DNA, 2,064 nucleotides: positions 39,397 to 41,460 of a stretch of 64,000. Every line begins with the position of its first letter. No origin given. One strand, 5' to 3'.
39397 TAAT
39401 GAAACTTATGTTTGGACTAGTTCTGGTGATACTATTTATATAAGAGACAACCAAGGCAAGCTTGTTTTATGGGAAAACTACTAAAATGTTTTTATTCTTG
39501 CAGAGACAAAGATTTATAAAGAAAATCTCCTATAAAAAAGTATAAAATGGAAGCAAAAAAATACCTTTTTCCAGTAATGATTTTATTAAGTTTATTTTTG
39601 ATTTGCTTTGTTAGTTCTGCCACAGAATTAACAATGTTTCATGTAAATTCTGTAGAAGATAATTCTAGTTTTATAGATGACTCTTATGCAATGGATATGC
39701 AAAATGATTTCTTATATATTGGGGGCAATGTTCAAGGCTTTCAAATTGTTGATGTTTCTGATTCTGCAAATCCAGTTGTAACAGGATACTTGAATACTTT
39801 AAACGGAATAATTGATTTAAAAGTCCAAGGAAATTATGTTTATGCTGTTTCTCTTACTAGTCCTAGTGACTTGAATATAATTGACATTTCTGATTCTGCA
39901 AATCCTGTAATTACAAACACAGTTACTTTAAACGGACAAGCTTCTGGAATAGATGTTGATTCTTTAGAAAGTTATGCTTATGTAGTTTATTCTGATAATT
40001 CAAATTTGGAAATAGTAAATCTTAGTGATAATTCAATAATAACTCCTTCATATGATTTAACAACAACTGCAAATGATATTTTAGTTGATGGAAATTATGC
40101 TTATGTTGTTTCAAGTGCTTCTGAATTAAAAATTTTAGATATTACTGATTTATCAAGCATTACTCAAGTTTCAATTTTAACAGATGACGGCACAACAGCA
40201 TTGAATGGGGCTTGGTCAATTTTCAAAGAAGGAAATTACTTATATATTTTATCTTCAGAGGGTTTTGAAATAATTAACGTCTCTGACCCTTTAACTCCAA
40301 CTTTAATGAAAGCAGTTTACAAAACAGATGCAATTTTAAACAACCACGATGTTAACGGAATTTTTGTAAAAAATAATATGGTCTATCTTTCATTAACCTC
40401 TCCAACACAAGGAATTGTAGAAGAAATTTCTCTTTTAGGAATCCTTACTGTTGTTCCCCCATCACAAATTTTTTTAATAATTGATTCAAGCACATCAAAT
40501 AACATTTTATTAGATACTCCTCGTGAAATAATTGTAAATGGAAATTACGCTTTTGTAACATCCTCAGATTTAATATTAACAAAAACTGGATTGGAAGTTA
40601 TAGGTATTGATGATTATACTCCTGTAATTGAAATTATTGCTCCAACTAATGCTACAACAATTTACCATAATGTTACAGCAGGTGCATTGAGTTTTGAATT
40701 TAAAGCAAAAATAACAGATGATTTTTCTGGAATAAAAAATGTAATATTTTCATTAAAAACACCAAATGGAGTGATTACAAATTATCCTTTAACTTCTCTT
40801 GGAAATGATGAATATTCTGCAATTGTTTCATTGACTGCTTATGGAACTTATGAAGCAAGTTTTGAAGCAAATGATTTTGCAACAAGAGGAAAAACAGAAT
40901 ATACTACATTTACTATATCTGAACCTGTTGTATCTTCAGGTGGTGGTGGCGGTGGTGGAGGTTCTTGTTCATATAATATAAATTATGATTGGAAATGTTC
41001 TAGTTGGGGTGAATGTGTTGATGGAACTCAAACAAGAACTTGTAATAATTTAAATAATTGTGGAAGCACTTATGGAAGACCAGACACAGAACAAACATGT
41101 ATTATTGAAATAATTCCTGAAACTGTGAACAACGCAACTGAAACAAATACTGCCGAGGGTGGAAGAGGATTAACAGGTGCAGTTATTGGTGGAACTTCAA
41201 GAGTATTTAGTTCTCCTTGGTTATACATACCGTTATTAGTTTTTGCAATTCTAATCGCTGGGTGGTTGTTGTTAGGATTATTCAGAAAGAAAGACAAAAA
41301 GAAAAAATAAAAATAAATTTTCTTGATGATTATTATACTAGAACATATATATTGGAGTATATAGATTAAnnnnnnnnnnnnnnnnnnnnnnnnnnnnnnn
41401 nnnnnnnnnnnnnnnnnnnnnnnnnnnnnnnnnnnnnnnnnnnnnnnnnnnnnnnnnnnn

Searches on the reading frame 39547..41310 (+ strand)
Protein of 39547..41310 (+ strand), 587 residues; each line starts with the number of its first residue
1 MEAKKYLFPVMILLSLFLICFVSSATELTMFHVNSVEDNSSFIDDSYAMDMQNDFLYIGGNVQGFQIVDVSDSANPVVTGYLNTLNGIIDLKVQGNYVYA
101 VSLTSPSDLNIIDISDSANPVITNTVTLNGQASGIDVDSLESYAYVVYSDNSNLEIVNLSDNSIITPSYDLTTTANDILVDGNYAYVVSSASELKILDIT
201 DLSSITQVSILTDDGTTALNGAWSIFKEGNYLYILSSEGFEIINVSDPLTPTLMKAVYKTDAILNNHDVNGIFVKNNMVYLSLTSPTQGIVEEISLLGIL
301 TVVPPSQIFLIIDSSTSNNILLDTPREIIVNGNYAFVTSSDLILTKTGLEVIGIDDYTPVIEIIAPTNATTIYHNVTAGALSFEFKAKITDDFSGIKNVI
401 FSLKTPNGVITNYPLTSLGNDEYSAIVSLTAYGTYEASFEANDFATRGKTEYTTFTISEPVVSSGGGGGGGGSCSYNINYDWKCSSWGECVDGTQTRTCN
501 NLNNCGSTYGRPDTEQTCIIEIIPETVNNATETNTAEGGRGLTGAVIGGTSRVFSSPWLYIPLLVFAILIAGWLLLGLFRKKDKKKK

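Call 50: search_protein_families(library=pfam, proteins=[window:39547-41310:+], max_evalue=0.00001)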
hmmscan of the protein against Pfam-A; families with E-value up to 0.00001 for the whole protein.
window:39547-41310:+ (587 aa): 1 family
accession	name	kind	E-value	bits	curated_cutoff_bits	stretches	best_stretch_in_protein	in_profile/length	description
PF08309.17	LVIVD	-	1.7e-22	78.9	20.2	1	175-210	4-39/42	LVIVD repeat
